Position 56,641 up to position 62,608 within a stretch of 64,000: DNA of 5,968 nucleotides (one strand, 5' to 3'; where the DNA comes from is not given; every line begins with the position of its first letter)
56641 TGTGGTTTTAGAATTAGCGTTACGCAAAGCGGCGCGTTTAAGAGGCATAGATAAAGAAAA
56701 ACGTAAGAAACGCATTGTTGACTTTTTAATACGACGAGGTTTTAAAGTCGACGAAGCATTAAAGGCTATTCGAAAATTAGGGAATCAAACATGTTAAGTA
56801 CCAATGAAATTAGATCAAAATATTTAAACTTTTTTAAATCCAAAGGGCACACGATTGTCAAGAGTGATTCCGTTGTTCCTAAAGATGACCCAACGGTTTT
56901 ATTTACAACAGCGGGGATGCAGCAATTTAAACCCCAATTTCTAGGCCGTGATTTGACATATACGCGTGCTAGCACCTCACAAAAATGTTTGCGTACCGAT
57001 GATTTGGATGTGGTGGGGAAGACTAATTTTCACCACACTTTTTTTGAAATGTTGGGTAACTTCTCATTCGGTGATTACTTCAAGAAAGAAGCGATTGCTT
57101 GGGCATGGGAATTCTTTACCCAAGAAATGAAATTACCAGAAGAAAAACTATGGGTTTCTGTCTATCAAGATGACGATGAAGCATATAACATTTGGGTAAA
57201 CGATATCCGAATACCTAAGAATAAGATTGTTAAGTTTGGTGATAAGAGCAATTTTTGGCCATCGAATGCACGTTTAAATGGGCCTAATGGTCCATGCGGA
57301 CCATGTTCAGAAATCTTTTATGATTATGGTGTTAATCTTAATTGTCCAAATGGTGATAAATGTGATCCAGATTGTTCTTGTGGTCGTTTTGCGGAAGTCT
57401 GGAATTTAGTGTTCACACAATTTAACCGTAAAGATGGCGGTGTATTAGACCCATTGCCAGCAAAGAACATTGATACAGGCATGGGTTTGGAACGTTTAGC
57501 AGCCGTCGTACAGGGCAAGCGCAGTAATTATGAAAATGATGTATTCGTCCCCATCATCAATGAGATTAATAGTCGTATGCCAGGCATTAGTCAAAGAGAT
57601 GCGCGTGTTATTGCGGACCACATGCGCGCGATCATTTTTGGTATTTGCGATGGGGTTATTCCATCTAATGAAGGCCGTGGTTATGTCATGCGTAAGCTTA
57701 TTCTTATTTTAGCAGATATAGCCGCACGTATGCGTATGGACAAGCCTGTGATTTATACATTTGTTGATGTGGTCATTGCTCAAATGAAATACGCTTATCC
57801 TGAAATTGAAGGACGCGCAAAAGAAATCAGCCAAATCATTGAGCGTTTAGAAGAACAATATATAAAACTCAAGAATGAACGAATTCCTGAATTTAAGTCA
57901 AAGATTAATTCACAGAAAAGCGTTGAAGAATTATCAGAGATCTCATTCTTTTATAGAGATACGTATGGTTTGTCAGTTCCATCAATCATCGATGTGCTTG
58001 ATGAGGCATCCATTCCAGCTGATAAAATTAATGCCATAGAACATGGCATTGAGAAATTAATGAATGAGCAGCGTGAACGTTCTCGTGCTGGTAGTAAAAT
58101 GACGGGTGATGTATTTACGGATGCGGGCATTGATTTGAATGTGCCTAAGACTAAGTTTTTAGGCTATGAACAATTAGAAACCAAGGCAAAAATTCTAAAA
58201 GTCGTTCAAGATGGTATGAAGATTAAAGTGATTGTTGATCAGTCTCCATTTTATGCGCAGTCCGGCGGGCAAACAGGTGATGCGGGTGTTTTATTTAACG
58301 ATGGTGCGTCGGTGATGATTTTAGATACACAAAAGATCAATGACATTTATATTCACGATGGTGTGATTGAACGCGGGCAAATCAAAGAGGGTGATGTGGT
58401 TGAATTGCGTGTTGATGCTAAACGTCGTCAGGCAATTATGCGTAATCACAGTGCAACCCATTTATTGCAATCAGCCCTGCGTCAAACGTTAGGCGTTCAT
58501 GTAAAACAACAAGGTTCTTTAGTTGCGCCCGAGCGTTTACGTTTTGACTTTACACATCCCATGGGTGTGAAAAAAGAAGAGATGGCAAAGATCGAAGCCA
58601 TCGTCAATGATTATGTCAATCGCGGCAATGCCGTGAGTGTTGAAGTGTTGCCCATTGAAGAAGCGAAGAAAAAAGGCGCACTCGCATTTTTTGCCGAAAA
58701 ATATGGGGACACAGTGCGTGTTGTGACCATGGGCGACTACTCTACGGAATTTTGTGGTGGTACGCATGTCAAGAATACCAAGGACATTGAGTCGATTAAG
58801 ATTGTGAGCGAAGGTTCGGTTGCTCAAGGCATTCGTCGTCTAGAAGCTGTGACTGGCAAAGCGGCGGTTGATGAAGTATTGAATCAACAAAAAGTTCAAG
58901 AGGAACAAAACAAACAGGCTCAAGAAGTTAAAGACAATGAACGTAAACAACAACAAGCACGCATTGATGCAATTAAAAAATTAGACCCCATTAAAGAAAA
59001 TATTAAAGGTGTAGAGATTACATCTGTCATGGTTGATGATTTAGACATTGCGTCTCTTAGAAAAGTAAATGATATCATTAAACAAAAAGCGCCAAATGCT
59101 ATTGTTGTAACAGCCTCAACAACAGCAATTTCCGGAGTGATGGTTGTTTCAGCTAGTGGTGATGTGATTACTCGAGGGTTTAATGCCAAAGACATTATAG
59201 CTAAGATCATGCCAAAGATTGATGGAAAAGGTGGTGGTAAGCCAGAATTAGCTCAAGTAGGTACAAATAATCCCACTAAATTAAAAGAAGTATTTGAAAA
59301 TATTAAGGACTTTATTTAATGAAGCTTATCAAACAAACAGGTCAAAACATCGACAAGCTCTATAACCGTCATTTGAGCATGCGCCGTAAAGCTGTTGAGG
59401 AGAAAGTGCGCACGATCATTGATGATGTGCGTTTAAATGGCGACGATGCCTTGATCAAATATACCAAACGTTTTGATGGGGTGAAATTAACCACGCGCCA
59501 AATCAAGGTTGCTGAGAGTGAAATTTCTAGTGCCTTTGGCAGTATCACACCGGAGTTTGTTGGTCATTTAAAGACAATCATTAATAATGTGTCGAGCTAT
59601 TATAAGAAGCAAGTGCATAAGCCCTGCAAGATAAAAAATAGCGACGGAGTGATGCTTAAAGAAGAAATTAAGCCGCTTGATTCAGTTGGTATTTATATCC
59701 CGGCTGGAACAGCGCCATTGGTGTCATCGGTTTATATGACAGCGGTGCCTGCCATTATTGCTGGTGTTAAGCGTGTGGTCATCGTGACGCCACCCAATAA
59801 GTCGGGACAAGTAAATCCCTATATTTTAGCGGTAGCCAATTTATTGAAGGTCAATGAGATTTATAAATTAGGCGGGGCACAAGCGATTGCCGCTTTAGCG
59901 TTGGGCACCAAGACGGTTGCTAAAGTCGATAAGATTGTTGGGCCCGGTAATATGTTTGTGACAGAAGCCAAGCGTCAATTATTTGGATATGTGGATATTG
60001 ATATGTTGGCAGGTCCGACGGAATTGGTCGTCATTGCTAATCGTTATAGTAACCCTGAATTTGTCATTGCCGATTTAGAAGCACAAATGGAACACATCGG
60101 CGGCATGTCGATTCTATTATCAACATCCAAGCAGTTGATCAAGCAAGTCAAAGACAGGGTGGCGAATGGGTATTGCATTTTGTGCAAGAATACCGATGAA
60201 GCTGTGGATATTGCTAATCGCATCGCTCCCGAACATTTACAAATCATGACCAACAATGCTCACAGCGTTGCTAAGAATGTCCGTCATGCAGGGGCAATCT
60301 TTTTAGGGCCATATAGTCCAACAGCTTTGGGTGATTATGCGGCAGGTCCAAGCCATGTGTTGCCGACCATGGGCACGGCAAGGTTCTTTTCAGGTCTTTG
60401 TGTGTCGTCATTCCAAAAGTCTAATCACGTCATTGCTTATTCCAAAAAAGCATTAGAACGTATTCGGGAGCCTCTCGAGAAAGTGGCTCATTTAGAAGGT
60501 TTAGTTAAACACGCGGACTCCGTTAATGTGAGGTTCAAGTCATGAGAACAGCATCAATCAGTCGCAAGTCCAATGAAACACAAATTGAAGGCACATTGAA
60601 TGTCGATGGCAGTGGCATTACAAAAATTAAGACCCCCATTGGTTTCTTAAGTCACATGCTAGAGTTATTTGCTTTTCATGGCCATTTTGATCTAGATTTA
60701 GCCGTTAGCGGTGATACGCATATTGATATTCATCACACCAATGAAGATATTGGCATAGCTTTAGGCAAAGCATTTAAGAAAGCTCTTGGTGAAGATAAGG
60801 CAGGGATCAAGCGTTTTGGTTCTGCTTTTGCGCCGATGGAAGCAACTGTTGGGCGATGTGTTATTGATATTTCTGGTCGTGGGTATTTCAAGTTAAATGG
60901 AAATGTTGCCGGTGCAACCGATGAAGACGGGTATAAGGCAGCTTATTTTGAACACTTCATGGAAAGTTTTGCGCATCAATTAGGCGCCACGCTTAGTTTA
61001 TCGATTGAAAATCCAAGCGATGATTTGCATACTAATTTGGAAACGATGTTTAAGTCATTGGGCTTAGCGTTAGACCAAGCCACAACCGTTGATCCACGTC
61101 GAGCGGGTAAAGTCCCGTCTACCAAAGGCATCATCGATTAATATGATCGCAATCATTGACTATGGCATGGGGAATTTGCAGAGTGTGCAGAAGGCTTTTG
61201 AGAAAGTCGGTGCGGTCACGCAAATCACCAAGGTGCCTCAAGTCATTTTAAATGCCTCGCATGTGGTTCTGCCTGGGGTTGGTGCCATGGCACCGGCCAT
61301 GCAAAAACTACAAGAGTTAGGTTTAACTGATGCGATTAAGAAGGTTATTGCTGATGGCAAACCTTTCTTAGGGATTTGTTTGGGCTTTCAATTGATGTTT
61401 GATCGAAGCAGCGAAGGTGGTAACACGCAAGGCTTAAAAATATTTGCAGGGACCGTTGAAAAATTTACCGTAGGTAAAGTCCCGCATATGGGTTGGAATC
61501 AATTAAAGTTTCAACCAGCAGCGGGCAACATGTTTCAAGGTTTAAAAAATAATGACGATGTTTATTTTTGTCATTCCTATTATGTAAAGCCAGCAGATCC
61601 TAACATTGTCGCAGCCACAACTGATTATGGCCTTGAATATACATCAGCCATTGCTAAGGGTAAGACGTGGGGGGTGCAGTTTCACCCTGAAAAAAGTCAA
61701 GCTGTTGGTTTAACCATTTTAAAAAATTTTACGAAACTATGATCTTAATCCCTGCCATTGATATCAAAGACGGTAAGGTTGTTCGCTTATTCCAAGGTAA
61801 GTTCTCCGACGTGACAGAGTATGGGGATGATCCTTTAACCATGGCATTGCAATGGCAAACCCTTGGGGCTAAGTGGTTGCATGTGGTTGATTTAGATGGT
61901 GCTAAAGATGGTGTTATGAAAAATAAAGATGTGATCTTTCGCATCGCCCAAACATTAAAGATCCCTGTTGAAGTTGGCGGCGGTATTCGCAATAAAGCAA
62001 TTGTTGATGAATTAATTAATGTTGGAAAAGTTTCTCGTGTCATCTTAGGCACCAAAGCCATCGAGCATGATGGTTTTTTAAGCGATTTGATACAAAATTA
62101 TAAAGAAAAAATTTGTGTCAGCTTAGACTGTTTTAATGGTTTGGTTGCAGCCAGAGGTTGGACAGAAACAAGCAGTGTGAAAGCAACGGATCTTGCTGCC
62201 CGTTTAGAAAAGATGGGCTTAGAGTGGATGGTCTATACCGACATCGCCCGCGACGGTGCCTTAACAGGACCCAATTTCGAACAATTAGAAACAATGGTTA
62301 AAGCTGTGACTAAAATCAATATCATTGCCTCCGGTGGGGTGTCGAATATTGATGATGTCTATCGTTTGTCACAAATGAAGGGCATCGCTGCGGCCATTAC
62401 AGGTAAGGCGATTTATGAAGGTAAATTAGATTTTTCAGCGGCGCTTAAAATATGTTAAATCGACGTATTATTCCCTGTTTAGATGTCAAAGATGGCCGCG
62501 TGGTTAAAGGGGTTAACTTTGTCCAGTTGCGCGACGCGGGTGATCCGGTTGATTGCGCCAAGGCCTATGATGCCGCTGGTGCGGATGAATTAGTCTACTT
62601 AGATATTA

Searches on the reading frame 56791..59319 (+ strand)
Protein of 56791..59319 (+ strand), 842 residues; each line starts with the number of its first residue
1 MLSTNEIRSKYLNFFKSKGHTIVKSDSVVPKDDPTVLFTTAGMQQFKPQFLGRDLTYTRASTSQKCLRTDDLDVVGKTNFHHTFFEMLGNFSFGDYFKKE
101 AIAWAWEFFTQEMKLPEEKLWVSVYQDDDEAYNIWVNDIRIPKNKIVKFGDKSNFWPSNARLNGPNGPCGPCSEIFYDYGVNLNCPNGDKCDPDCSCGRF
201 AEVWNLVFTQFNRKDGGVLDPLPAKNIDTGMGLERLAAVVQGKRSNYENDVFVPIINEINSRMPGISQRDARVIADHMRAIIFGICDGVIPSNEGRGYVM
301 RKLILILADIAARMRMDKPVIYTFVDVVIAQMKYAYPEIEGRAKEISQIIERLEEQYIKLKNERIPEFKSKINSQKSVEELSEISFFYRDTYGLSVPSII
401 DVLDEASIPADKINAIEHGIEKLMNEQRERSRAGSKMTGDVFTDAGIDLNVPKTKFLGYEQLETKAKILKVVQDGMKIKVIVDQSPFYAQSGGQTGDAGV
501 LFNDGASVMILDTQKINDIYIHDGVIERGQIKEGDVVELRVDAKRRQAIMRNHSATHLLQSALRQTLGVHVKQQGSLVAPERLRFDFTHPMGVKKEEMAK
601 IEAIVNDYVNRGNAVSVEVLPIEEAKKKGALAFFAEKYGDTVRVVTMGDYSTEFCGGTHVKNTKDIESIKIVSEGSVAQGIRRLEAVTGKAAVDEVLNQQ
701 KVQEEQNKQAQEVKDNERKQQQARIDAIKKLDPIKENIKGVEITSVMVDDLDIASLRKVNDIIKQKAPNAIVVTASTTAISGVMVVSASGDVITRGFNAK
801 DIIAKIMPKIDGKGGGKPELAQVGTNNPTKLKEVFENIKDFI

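Call 31: search_protein_families(library=pfam, proteins=[window:56791-59319:+], max_evalue=0.00001)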
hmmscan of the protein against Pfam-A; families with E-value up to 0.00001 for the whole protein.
window:56791-59319:+ (842 aa): 3 families
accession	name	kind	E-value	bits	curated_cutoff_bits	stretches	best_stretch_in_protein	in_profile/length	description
PF01411.24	tRNA-synt_2c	-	4e-165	550.9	30.3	1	6-545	1-552/552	tRNA synthetases class II (A)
PF07973.19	tRNA_SAD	-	1.7e-17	63.5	24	1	642-685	1-44/44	Threonyl and Alanyl tRNA synthetase second additional domain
PF02272.25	DHHA1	-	4.7e-10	40.3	25.9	1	749-842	11-100/102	DHHA1 domain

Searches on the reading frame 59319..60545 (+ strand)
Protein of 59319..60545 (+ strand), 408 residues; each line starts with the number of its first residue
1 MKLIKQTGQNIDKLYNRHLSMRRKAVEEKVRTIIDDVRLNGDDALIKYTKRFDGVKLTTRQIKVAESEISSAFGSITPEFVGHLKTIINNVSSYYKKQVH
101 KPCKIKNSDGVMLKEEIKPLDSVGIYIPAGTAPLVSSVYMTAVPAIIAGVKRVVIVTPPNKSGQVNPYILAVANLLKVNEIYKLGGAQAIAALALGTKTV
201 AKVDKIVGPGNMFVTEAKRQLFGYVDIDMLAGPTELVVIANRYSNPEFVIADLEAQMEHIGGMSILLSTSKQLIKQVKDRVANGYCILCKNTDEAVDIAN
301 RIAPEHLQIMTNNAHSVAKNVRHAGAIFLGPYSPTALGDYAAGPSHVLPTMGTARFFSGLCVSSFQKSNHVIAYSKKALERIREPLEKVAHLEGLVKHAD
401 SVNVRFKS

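Call 31: search_protein_families(library=pfam, proteins=[window:59319-60545:+], max_evalue=0.00001)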
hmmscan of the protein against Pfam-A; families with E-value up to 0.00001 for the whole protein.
window:59319-60545:+ (408 aa): 1 family
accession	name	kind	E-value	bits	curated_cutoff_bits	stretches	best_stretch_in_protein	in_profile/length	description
PF00815.25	Histidinol_dh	-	8.7e-143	476.7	27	1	22-406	7-411/411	Histidinol dehydrogenase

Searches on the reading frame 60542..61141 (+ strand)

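Call 31: search_protein_families(library=pfam, proteins=[window:60542-61141:+], max_evalue=0.00001)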
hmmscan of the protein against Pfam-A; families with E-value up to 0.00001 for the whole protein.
window:60542-61141:+ (199 aa): 1 family
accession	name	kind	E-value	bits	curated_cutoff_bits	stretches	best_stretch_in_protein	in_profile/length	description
PF00475.24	IGPD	-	1.1e-45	155.7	27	1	31-177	1-144/144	Imidazoleglycerol-phosphate dehydratase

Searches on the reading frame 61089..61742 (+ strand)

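Call 31: search_protein_families(library=pfam, proteins=[window:61089-61742:+], max_evalue=0.00001)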
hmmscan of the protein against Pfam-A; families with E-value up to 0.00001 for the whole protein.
window:61089-61742:+ (217 aa): 3 families
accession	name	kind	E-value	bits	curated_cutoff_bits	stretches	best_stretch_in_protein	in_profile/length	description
PF00117.34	GATase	-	1.7e-23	83.7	22.8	1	22-214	2-186/190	Glutamine amidotransferase class-I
PF07722.19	Peptidase_C26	-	8.5e-08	32.7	20.5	1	83-201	98-219/219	Peptidase C26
PF07685.20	GATase_3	-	3.3e-06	27.3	27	1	47-118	30-110/196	CobB/CobQ-like glutamine amidotransferase domain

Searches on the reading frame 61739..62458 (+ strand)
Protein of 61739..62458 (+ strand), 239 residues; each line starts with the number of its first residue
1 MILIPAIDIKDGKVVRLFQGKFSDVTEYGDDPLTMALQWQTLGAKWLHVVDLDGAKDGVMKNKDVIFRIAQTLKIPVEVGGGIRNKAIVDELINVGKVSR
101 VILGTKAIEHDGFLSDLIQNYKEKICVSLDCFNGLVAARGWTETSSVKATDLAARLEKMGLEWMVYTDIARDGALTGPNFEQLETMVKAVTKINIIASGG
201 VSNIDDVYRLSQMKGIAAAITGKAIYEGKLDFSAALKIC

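Call 31: search_protein_families(library=pfam, proteins=[window:61739-62458:+], max_evalue=0.00001)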
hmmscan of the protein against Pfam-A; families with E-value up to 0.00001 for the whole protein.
window:61739-62458:+ (239 aa): 1 family
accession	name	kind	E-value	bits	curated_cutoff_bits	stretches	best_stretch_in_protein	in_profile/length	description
PF00977.27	His_biosynth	-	1.8e-74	250.5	23.6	1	3-230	2-227/228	Histidine biosynthesis protein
